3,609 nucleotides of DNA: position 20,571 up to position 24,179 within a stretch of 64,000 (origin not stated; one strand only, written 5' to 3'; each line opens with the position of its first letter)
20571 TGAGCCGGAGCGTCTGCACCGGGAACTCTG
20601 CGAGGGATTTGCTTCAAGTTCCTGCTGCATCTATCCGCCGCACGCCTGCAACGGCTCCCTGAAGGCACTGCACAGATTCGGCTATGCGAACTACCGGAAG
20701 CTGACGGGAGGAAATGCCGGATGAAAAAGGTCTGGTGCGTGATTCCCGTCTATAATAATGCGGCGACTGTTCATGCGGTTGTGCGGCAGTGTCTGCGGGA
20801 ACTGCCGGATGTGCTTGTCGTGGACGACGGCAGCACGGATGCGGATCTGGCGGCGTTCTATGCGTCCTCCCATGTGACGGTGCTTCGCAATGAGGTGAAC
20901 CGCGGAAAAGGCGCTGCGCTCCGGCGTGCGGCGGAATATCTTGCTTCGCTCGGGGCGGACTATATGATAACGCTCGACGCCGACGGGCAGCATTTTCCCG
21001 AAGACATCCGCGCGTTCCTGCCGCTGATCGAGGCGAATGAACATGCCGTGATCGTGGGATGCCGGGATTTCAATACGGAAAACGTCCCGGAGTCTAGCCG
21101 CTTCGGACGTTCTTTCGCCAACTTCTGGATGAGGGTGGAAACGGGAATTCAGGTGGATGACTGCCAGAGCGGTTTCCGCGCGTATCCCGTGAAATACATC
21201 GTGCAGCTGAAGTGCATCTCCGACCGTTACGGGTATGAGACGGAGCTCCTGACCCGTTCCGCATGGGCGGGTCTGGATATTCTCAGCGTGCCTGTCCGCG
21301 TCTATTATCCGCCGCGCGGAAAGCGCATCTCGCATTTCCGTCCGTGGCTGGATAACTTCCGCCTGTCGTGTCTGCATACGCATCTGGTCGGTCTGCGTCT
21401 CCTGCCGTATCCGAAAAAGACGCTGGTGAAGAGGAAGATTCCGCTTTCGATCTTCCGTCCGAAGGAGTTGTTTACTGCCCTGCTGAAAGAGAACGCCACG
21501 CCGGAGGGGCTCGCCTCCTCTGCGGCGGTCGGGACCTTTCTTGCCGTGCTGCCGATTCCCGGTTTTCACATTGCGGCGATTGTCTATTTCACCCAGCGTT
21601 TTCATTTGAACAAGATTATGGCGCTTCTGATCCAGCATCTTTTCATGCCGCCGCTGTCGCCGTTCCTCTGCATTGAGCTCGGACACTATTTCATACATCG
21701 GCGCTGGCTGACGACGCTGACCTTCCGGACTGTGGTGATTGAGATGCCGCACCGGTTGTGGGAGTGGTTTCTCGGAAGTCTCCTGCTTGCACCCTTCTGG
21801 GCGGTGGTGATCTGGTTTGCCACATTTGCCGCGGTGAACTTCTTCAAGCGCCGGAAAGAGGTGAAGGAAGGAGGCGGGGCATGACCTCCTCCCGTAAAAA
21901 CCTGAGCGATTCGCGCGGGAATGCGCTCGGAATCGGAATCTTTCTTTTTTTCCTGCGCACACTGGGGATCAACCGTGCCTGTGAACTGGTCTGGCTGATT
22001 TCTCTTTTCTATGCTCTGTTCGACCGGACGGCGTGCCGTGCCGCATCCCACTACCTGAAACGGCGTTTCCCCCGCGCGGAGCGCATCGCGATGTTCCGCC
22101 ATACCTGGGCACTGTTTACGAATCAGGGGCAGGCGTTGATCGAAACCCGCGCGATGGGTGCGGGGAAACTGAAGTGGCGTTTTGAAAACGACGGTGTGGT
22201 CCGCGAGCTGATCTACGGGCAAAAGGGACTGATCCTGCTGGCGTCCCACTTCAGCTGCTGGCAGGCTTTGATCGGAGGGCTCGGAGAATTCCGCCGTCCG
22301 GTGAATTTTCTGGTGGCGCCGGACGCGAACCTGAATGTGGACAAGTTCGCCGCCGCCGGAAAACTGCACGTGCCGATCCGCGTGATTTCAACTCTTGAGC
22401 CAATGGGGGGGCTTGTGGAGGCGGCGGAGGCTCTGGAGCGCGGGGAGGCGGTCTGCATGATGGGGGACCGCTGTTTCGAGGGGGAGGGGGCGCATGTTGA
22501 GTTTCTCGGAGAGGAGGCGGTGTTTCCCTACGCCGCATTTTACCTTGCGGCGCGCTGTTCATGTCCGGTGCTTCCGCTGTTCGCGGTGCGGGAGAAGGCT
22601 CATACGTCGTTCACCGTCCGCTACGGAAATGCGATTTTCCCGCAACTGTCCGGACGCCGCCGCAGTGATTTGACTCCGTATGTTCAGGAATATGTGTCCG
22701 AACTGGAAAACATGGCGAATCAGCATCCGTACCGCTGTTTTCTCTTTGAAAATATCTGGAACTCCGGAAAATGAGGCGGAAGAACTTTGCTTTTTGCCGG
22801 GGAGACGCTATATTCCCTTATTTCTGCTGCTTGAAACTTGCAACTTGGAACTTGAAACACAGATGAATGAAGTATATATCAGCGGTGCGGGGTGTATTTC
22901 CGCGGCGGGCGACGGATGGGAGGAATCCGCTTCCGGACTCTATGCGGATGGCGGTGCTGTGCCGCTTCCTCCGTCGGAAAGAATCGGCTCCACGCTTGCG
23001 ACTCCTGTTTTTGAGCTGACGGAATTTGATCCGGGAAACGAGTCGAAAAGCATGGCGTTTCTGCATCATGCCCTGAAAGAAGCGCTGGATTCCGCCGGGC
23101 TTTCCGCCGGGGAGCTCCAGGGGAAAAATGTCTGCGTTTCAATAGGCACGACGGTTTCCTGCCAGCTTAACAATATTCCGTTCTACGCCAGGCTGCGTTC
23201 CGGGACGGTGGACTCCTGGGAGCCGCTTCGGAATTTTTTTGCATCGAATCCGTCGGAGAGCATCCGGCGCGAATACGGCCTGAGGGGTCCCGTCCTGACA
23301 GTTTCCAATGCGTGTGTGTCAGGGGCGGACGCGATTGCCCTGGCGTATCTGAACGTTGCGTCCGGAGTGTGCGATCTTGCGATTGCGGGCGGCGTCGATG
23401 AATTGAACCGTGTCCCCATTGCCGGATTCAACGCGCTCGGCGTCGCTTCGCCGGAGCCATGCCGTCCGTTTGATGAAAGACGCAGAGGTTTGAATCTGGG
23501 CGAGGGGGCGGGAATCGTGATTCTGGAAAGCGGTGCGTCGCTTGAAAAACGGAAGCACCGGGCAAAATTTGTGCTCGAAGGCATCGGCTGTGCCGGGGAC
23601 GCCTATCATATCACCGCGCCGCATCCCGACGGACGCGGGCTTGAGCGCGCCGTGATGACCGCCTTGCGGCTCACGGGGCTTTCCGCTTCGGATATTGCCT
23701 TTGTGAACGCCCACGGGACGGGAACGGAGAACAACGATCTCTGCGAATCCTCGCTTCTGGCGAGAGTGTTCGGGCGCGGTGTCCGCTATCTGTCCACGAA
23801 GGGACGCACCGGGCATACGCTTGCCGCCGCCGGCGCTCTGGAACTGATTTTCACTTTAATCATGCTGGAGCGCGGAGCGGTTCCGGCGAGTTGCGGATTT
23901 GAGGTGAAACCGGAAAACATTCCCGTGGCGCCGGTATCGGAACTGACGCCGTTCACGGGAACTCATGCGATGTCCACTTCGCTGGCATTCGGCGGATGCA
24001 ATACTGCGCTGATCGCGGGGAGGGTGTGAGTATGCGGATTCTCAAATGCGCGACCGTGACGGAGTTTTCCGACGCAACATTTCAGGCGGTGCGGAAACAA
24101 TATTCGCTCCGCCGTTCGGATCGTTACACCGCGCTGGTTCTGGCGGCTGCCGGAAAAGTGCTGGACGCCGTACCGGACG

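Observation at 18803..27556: Nine-gene translationally coupled operon for an unknown acylated/glycosylated lipid or polyketide-like product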

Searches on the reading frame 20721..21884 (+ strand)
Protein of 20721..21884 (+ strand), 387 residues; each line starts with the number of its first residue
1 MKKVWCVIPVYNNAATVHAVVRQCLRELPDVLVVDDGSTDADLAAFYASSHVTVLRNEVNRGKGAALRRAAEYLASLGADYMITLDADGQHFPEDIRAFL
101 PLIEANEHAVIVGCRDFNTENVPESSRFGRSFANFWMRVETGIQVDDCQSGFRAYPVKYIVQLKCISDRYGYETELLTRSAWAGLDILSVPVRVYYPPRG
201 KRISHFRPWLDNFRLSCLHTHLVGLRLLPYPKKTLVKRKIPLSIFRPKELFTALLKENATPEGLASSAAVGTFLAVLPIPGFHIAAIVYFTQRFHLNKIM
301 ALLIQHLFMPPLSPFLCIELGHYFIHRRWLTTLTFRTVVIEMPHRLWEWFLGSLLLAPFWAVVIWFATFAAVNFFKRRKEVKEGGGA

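Call 3: search_protein_families(library=pfam, proteins=[window:20721-21884:+], max_evalue=0.01)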
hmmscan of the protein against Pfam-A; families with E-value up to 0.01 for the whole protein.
window:20721-21884:+ (387 aa): 2 families
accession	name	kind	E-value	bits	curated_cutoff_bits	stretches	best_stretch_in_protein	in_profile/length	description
PF00535.33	Glycos_transf_2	-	1.1e-22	81.2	23.3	1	6-157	2-161/168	Glycosyl transferase family 2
PF09835.14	DUF2062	-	1.1e-10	42.1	27.4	1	250-379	7-145/147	Uncharacterized protein conserved in bacteria (DUF2062)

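Call 5: search_protein_families(library=ncbifam, proteins=[window:20721-21884:+], max_evalue=0.01)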
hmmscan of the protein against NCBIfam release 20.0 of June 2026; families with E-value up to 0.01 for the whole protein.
window:20721-21884:+ (387 aa): 17 families
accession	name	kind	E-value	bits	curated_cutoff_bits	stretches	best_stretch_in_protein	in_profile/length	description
NF058614.1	PPMAGASynPpgS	equivalog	4.4e-24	85.2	370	1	4-196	2-198/226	polyprenyl-phospho-N-acetylgalactosaminyl synthase PpgS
TIGR04182.1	glyco_TIGR04182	equivalog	1.4e-20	73.9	325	1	4-211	2-206/293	S-layer glycoprotein N-glycosyltransferase AglJ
NF041391.1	DPhHxTase_Halo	equivalog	5.5e-10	38.6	375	1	11-193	4-182/213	dolichyl-phosphate hexose transferase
NF007986.1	PRK10714.1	equivalog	7.4e-09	35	529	1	1-161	5-170/316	undecaprenyl-phosphate 4-deoxy-4-formamido-L-arabinose transferase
NF041875.1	EPS_EpsD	equivalog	3.3e-08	33.3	370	1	6-116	3-117/325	exopolysaccharide biosynthesis glycosyltransferase EpsD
TIGR03937.1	PgaC_IcaA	equivalog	8e-07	28.3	422.3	1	3-89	46-136/407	poly-beta-1,6-N-acetyl-D-glucosamine synthase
TIGR03965.1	mycofact_glyco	equivalog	1.1e-06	27.8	280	1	3-66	75-145/467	mycofactocin biosynthesis glycosyltransferase MftF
NF047588.1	GlcsyltransPgfSStrep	equivalog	5.1e-06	25.9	500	1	6-166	5-170/308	glycosyltransferase PgfS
NF010496.0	PRK13915.1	equivalog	2.8e-05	23.4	262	1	3-94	32-132/307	glucosyl-3-phosphoglycerate synthase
NF041865.1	EpsU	equivalog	3.4e-05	23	700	1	26-111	68-155/394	exopolysaccharide biosynthesis GT2 family glycosyltransferase EpsU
TIGR04283.1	glyco_like_mftF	equivalog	6.8e-05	22.6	182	1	7-88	4-82/221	TIGR04283 family arsenosugar biosynthesis glycosyltransferase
NF007482.0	PRK10073.1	equivalog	7.3e-05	21.9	423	1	3-113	7-120/334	glycosyltransferase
NF047683.1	TeichurnBiosyTuaG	equivalog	0.00048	19.8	400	1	6-112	10-120/252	teichuronic acid biosynthesis protein TuaG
TIGR03111.1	glyc2_xrt_Gpos1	hypoth_equivalog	0.00053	18.9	363.95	1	4-109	51-162/439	TIGR03111 family XrtG-associated glycosyltransferase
TIGR03546.1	TIGR03546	subfamily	0.0012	18.7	79.45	1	250-377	6-137/154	TIGR03546 family protein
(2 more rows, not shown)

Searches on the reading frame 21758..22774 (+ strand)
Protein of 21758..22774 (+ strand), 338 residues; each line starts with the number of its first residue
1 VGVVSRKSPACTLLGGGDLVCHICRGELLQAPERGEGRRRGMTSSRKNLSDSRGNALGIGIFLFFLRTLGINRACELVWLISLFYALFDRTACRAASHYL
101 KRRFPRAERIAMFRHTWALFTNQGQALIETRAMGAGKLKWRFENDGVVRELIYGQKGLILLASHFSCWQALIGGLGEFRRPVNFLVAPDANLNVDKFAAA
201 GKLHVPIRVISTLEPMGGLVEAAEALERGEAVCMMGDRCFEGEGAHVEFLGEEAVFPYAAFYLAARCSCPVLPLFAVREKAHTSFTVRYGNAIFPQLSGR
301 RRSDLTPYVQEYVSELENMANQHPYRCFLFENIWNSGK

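Call 3: search_protein_families(library=pfam, proteins=[window:21758-22774:+], max_evalue=0.01)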
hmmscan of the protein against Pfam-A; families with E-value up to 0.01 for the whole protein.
window:21758-22774:+ (338 aa): 1 family
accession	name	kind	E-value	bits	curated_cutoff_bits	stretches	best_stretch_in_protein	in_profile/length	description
PF03279.18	Lip_A_acyltrans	-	3.9e-18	66.1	22.3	1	61-334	21-293/295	Bacterial lipid A biosynthesis acyltransferase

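Call 5: search_protein_families(library=ncbifam, proteins=[window:21881-22774:+], max_evalue=0.01)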
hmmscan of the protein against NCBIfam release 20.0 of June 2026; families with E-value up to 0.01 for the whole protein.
window:21881-22774:+ (297 aa): 5 families
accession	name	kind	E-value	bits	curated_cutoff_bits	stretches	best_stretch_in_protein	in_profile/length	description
NF006270.0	PRK08419.1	equivalog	3.8e-12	46.1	248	1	33-294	25-289/298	lipid A biosynthesis lauroyl acyltransferase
NF005919.0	PRK07920.1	equivalog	7.5e-10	38.3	209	1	182-294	187-294/311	phosphatidylinositol mannoside acyltransferase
NF005150.0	PRK06628.1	equivalog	1.9e-07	30.8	350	1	20-294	19-289/290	lipid A biosynthesis lauroyl acyltransferase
NF006487.0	PRK08905.1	equivalog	2.7e-06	26.7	281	1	106-247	93-232/290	lysophospholipid acyltransferase family protein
NF005120.0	PRK06553.1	equivalog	0.00058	19.3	273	1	178-293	193-306/308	lipid A biosynthesis lauroyl acyltransferase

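Call 42: search_solved_structures(query=window:21881-22774:+, max_evalue=1, show_alignments=3)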
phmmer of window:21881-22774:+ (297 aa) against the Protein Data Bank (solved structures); distinct sequences matched with E-value up to 1: 22.
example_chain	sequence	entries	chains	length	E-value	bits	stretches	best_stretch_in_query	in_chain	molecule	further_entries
8prj_A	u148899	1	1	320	1.9e-14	57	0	94-123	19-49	v31Bagel8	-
8pra_A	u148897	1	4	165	1.6e-08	37.6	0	94-123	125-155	Cell surface protein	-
5kn7_B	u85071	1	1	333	3.6e-06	29.9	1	100-246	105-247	Lipid A biosynthesis lauroyl acyltransferase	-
8prs_A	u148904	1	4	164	7.7e-06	28.8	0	94-123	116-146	nvBagel4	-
5knk_B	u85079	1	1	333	9.2e-06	28.6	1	100-246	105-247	Lipid A biosynthesis lauroyl acyltransferase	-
8pr9_A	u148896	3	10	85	0.0011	21.7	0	94-124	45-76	Cell surface protein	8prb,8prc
8prl_A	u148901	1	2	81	0.002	20.9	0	94-123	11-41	Cell surface protein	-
2gr3_A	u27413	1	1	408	0.39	13.4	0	27-113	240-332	ferredoxin reductase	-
2d9a_A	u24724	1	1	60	0.48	13.1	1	93-125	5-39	Myb-related protein B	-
8kfa_A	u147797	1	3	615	0.54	12.9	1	206-269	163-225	Envelope glycoprotein B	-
2gum_A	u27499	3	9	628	0.56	12.8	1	206-269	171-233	Glycoprotein B | Envelope glycoprotein B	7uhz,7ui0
4bom_A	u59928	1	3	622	0.78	12.4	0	206-269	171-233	ENVELOPE GLYCOPROTEIN B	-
8pro_A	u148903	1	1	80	0.81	12.3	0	94-123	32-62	Cell surface protein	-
8prd_A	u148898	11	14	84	0.9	12.2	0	94-124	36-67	Cell surface protein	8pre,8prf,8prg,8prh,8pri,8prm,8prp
3nwa_B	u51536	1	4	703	0.92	12.1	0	206-269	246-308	Envelope glycoprotein B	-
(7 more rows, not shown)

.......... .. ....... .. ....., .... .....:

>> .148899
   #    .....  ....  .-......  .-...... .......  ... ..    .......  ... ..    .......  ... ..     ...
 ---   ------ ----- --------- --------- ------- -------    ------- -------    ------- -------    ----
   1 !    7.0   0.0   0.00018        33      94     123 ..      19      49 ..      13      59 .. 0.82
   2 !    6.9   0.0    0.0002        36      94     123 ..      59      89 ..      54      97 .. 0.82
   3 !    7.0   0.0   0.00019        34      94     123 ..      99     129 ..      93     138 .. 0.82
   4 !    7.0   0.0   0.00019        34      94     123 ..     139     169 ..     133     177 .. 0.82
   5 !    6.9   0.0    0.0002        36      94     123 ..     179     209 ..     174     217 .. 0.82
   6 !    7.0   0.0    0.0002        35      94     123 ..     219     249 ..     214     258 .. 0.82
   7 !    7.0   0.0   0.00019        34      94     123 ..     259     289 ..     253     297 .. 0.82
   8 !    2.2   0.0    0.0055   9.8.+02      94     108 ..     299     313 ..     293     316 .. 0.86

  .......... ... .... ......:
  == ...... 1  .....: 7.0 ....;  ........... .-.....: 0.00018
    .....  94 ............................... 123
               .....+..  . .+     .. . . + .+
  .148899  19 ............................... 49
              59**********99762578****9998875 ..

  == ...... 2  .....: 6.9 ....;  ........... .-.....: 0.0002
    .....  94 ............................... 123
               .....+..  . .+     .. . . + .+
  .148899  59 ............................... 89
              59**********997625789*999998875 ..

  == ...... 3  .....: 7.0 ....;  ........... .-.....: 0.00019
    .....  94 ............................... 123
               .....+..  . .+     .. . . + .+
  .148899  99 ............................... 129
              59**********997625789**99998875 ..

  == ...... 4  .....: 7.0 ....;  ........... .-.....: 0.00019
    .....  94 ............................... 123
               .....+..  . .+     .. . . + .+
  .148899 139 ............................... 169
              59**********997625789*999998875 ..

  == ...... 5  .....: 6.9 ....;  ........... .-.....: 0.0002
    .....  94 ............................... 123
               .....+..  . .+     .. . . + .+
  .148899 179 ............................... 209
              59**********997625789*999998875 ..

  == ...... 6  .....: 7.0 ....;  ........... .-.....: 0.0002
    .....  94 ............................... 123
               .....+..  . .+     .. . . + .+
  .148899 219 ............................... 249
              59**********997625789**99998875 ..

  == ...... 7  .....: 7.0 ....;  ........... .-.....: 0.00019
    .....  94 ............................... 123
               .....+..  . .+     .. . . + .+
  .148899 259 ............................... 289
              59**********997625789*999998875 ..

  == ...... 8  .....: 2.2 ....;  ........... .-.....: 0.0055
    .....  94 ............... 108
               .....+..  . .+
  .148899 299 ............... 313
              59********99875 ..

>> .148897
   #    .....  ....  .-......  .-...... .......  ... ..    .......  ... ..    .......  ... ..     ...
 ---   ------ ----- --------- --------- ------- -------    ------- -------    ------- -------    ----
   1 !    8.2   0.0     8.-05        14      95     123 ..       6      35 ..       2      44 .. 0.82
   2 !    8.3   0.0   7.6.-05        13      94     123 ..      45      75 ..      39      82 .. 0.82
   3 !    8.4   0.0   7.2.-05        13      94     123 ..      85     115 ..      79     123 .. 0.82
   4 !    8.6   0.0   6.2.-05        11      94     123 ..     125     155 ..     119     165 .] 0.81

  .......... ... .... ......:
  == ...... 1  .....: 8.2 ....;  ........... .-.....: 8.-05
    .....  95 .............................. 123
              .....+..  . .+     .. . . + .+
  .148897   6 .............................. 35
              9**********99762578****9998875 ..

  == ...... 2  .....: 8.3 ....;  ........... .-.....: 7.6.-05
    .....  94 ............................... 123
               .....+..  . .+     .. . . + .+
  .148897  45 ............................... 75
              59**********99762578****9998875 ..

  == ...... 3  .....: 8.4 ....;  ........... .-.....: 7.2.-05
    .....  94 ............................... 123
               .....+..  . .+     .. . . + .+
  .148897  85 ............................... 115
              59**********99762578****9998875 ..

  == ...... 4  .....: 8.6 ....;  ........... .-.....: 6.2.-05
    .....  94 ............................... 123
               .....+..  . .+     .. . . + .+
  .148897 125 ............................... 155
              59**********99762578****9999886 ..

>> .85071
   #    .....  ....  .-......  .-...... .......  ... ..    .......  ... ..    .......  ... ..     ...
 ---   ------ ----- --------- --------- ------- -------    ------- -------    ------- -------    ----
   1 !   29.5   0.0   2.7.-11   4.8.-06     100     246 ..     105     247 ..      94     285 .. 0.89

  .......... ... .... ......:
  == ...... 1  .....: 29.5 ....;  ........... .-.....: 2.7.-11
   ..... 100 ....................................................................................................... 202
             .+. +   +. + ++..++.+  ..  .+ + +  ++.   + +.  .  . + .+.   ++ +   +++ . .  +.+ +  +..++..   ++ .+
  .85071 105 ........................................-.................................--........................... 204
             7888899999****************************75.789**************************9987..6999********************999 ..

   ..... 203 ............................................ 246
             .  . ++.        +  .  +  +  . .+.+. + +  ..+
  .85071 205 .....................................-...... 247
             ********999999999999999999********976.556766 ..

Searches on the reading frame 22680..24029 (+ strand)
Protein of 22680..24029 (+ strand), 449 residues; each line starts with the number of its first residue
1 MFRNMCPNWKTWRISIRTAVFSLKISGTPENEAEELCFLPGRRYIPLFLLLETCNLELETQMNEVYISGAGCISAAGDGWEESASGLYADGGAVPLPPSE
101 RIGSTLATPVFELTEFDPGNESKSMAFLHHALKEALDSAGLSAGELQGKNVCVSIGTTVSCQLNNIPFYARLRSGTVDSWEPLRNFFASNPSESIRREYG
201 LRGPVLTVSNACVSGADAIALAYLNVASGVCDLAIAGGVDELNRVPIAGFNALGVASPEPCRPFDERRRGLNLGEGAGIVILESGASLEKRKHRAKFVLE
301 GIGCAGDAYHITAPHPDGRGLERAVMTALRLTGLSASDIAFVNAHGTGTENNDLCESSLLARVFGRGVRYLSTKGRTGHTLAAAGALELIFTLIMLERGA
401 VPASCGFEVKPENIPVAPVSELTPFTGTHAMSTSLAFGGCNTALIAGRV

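Call 3: search_protein_families(library=pfam, proteins=[window:22680-24029:+], max_evalue=0.01)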
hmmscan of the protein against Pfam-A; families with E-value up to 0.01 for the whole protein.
window:22680-24029:+ (449 aa): 3 families
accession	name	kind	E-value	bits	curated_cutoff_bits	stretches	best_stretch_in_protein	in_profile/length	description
PF00109.32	ketoacyl-synt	-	1.2e-27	97.6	20.8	1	125-284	90-248/252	Beta-ketoacyl synthase, N-terminal domain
PF02801.28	Ketoacyl-synt_C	-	2.1e-27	95.9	20.8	1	298-407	3-118/119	Beta-ketoacyl synthase, C-terminal domain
PF00108.29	Thiolase_N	-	2.2e-06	27.7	26.4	1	202-248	75-121/260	Thiolase, N-terminal domain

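Call 5: search_protein_families(library=ncbifam, proteins=[window:22680-24029:+], max_evalue=0.01)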
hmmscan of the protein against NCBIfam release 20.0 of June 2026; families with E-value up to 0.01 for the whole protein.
window:22680-24029:+ (449 aa): 42 families (the best 25 are shown)
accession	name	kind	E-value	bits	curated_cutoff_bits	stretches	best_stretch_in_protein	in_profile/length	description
NF006618.0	PRK09185.1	subfamily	2.8e-79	267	407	1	63-448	3-392/394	beta-ketoacyl-ACP synthase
NF058662.1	cispenta_AmcF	equivalog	3.1e-64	217.3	325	1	65-445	2-366/369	cispentacin biosynthesis acyltransferase subunit AmcF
TIGR03150.1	fabF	equivalog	5.8e-62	209.7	493.75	1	65-445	3-405/407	beta-ketoacyl-ACP synthase II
NF005589.0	PRK07314.1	subfamily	6.7e-61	206.3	387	1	62-448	3-411/413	beta-ketoacyl-ACP synthase II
NF004618.0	PRK05952.1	equivalog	2.1e-56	191.5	455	1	120-446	52-380/384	beta-ketoacyl-ACP synthase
NF004970.0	PRK06333.1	subfamily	1e-50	172.9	525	1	194-446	155-419/424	beta-ketoacyl-ACP synthase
NF005916.1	PRK07910.1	equivalog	2.9e-50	171.4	560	1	143-448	100-417/418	KasA/KasB family beta-ketoacyl-ACP synthase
NF006587.0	PRK09116.1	equivalog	5.2e-49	167.1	470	1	64-448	3-406/408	beta-ketoacyl-ACP synthase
NF005076.0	PRK06501.1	equivalog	2e-44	152.2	629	1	65-446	13-420/425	beta-ketoacyl-ACP synthase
NF005490.0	PRK07103.1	equivalog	1.1e-40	140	445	1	191-446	148-410/414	polyketide beta-ketoacyl:acyl carrier protein synthase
NF006274.0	PRK08439.1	equivalog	1.1e-40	139.6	621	1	195-446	145-403/406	beta-ketoacyl-ACP synthase II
NF006434.0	PRK08722.1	equivalog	7.4e-38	130.5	759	1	198-447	150-412/414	beta-ketoacyl-ACP synthase II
NF005935.0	PRK07967.1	equivalog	4.7e-32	111.3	630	1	122-446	69-401/406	beta-ketoacyl-ACP synthase I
NF045894.1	PKS_plus_SDR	equivalog_domain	1.5e-30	105.7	1740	1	134-405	100-374/1515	type I polyketide synthase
NF041183.1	Pks2_ls1_myc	equivalog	1.2e-26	92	2400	1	133-414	99-379/2086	sulfolipid-1 biosynthesis phthioceranic/hydroxyphthioceranic acid synthase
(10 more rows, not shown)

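Call 60: search_solved_structures(query=window:22863-24029:+, max_evalue=1e-30)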
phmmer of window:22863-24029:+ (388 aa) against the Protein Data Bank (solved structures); distinct sequences matched with E-value up to 1e-30: 53.
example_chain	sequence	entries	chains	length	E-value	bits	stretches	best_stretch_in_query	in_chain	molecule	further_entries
9s5h_B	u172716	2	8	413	8.1e-55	189.6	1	5-385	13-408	3-oxoacyl-(Acyl-carrier-protein) synthase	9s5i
6qsp_A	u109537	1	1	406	2.8e-47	164.7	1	127-386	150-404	Beta-ketoacyl synthase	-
4ewg_A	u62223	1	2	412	6.6e-46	160.2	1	1-388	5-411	Beta-ketoacyl synthase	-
1j3n_A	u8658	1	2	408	1.4e-45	159.2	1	2-386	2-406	3-oxoacyl-(acyl-carrier protein) synthase II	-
6kxd_A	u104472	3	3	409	3.6e-43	151.2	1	3-386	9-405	Ketosynthase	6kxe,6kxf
7f28_B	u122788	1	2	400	6.9e-43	150.3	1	62-386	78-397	Putative 3-oxoacyl-[ACP] synthase FabV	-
2gqd_A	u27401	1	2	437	1.9e-42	148.8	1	134-384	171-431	3-oxoacyl-[acyl-carrier-protein] synthase 2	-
4ls5_A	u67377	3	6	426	7.9e-42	146.8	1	136-384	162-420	3-oxoacyl-[acyl-carrier-protein] synthase 2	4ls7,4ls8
3o04_A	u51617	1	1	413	9.2e-42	146.6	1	4-387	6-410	beta-keto-acyl carrier protein synthase II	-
4ls6_A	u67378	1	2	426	9.8e-42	146.5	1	138-384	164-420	3-oxoacyl-[acyl-carrier-protein] synthase 2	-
5sxo_A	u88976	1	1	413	1.5e-41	145.8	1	4-387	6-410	3-oxoacyl-[acyl-carrier-protein] synthase 2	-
2rjt_A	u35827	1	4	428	3.4e-41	144.7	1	127-383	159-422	Beta-ketoacyl-ACP synthase II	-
4r8e_A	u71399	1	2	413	3.7e-41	144.6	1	73-385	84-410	3-oxoacyl-[acyl-carrier-protein] synthase 2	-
1ox0_A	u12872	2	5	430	6.3e-41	143.8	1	128-383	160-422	Beta ketoacyl-acyl carrier protein synthase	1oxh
6okg_A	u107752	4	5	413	7.4e-41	143.6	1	132-385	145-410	3-oxoacyl-[acyl-carrier-protein] synthase 2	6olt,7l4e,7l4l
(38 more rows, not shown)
